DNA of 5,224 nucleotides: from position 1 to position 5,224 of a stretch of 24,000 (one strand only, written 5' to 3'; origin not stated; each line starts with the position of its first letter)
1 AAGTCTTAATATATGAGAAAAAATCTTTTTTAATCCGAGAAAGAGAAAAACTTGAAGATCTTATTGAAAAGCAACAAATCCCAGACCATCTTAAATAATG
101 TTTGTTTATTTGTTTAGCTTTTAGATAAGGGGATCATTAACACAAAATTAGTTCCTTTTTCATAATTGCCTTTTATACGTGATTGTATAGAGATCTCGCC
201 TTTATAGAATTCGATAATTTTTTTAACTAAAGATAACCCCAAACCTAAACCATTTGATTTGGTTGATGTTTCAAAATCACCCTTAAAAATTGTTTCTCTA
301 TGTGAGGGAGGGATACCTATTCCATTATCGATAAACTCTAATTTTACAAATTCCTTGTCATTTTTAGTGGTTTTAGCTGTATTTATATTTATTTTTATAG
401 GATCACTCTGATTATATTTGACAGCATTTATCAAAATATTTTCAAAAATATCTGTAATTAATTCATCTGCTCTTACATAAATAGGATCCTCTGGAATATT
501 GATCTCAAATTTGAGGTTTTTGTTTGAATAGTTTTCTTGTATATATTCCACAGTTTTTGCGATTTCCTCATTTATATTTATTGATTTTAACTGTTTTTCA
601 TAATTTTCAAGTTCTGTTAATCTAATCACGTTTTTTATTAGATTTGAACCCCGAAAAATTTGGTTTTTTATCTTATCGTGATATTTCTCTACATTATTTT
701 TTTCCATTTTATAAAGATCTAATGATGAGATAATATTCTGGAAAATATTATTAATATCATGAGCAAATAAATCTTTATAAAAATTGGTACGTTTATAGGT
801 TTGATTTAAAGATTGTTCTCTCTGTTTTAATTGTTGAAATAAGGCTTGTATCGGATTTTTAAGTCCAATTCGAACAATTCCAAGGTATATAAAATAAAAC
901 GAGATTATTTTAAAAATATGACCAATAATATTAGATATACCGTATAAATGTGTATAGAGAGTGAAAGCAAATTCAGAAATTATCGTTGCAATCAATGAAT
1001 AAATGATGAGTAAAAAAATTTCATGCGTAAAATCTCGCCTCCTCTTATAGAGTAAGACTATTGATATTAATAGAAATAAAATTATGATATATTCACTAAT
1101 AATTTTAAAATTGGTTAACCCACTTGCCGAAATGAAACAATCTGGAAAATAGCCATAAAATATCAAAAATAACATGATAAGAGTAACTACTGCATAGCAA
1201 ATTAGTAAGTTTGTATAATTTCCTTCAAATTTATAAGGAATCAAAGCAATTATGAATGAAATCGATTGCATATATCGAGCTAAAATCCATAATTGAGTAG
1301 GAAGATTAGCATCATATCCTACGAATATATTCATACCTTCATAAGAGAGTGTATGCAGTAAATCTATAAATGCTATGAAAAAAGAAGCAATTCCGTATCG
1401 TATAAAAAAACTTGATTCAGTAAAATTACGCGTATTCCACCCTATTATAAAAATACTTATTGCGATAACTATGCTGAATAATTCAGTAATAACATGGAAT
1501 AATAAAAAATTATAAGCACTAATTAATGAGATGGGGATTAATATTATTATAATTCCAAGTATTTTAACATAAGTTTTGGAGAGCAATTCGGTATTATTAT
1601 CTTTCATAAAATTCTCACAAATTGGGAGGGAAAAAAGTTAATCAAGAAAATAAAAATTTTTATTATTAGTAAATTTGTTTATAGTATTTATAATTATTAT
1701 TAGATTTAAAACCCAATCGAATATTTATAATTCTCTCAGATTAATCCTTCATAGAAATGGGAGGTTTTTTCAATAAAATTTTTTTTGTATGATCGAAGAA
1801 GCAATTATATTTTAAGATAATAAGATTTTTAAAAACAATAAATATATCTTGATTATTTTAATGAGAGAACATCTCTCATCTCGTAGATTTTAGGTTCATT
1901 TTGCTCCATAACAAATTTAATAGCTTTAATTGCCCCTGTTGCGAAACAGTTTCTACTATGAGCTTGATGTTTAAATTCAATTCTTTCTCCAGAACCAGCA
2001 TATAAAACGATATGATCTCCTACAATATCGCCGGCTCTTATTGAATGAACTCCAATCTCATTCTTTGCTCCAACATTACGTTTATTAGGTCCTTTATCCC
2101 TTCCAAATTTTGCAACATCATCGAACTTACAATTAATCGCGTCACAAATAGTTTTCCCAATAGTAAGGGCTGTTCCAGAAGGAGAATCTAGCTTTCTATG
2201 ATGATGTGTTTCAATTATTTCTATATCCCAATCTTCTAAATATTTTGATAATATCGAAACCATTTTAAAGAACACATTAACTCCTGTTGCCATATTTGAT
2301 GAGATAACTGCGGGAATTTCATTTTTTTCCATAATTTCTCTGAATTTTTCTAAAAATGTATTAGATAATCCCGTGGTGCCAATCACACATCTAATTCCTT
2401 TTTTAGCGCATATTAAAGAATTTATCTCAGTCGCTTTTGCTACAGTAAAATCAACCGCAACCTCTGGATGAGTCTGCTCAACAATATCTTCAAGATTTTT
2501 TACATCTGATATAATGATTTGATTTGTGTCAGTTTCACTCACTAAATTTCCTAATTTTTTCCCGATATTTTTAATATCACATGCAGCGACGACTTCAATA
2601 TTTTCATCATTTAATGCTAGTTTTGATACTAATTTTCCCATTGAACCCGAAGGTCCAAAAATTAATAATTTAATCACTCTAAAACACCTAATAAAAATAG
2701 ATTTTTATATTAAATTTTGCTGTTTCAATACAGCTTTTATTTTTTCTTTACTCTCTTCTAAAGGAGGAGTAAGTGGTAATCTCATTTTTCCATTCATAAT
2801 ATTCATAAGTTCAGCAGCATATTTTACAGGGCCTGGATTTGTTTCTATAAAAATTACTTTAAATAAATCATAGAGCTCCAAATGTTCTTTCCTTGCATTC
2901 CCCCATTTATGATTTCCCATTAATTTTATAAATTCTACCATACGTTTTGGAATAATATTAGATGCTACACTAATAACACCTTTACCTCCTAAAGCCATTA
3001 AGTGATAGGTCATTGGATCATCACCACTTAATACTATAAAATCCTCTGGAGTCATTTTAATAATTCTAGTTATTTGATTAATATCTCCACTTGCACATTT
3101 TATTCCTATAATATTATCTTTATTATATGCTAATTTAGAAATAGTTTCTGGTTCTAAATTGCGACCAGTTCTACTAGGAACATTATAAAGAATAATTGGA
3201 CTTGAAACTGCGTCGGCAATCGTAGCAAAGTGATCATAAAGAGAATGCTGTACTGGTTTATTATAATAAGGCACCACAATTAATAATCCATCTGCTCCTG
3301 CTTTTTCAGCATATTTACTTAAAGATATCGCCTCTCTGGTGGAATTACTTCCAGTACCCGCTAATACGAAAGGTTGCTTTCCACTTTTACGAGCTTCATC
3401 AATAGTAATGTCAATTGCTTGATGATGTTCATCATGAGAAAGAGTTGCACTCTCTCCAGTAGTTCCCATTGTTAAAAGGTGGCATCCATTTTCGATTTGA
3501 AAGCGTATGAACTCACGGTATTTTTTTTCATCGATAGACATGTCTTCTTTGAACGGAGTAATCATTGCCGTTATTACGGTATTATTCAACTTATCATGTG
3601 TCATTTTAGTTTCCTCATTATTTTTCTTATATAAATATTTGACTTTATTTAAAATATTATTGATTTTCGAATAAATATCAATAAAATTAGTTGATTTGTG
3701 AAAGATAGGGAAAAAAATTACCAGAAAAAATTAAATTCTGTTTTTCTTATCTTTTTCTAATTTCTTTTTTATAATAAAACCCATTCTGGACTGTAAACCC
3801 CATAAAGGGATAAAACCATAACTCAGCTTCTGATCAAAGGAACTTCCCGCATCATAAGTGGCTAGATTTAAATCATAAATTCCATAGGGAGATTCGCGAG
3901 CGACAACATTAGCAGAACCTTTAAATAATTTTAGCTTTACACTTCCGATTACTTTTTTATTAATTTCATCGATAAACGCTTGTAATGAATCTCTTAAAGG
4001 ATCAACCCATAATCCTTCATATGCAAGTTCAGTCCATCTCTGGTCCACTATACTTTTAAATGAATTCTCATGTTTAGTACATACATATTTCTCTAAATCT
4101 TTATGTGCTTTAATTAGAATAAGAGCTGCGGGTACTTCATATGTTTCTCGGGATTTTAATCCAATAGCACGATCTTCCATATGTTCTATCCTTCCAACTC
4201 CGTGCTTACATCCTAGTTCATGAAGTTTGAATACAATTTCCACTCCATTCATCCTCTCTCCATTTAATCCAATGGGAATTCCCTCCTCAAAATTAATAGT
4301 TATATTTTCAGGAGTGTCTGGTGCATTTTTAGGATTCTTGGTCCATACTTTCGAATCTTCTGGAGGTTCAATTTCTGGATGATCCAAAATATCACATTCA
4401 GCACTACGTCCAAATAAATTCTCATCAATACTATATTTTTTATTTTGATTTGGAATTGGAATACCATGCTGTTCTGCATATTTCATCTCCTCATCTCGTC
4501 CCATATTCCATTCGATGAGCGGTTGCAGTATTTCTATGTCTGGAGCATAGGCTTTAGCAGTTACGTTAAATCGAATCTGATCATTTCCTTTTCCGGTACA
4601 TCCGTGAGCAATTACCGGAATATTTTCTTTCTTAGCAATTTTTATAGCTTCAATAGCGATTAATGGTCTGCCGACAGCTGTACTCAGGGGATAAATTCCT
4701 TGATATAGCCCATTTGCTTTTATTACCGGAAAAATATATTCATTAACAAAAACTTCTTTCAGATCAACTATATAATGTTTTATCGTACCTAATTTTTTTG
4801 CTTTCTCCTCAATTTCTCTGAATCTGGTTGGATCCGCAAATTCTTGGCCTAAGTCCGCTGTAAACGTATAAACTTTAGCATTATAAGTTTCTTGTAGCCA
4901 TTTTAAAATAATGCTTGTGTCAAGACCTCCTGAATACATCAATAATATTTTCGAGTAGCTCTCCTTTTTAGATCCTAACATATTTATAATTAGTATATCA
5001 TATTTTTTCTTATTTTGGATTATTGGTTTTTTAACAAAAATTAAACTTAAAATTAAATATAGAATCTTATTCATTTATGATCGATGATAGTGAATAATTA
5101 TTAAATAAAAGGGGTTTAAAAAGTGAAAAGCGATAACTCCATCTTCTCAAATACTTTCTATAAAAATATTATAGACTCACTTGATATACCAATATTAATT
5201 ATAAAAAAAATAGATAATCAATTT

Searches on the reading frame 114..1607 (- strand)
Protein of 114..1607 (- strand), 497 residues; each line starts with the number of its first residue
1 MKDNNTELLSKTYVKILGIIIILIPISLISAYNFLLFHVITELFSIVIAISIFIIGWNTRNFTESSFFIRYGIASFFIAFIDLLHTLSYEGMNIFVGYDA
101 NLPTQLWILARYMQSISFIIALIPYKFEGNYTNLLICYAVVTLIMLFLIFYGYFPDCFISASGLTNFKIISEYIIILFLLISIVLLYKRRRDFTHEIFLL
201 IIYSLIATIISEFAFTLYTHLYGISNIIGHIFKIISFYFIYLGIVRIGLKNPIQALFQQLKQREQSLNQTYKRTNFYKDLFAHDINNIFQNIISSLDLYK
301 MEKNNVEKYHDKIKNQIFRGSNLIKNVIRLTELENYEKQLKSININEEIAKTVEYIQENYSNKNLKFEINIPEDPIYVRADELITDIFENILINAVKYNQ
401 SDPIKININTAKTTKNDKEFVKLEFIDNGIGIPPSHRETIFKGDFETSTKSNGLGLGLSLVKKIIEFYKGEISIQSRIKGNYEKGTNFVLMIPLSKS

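Call 6: search_protein_families(library=pfam, proteins=[window:114-1607:-], max_evalue=0.001)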
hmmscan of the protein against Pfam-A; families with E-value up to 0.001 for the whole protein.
window:114-1607:- (497 aa): 2 families
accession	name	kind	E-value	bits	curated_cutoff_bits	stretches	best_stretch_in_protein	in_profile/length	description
PF17159.10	MASE3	-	1.4e-80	270.6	31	1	29-252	1-226/226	Membrane-associated sensor domain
PF02518.31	HATPase_c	-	6.3e-21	75.3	26.4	1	384-495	6-110/111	Histidine kinase-, DNA gyrase B-, and HSP90-like ATPase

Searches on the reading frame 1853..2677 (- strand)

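Call 6: search_protein_families(library=pfam, proteins=[window:1853-2677:-], max_evalue=0.001)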
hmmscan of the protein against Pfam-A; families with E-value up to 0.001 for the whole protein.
window:1853-2677:- (274 aa): 2 families
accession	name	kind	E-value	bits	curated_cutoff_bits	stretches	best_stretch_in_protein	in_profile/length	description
PF05173.19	DapB_C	-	1.4e-43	148.2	27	1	132-271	1-121/121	Dihydrodipicolinate reductase, C-terminus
PF01113.26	DapB_N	-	2.3e-25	89.5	25.6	1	2-129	1-124/124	Dihydrodipicolinate reductase, N-terminus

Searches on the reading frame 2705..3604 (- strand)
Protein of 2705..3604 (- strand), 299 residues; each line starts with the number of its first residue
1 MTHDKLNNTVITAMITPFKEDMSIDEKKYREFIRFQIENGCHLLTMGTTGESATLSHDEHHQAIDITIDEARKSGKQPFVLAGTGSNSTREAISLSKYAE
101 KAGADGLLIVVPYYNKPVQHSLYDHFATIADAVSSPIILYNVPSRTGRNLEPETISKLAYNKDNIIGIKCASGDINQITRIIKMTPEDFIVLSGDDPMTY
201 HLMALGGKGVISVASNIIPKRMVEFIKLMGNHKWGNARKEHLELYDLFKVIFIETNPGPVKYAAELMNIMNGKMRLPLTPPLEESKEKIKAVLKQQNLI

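Call 6: search_protein_families(library=pfam, proteins=[window:2705-3604:-], max_evalue=0.001)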
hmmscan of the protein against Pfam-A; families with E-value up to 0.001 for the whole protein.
window:2705-3604:- (299 aa): 1 family
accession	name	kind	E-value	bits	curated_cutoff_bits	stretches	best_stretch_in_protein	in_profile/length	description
PF00701.28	DHDPS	-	1.3e-89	300.2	22.1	1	9-296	4-289/289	Dihydrodipicolinate synthetase family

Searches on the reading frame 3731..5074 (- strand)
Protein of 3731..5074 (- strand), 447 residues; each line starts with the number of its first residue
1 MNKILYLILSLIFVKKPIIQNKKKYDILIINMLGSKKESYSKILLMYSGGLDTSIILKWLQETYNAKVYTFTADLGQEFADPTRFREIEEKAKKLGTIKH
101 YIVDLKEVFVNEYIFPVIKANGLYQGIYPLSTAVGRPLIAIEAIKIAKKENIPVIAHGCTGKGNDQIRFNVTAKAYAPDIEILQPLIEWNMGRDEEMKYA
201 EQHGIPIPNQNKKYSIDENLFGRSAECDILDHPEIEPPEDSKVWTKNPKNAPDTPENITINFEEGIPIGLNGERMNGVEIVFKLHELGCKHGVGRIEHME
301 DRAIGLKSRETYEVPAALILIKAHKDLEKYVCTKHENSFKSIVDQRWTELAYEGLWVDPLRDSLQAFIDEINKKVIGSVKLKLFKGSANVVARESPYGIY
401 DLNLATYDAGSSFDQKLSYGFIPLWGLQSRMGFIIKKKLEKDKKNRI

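Call 6: search_protein_families(library=pfam, proteins=[window:3731-5074:-], max_evalue=0.001)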
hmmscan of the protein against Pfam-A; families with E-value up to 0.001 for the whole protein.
window:3731-5074:- (447 aa): 3 families
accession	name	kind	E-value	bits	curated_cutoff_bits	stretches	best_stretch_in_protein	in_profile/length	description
PF20979.2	Arginosuc_syn_C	-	3.7e-83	278.9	27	1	214-431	1-218/219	Arginosuccinate synthase C-terminal domain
PF00764.25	Arginosuc_synth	-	3.1e-60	203.3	27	1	42-206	1-162/162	Arginosuccinate synthase N-terminal HUP domain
PF06508.19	QueC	-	0.00062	19.8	22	0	43-106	2-61/210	Queuosine biosynthesis protein QueC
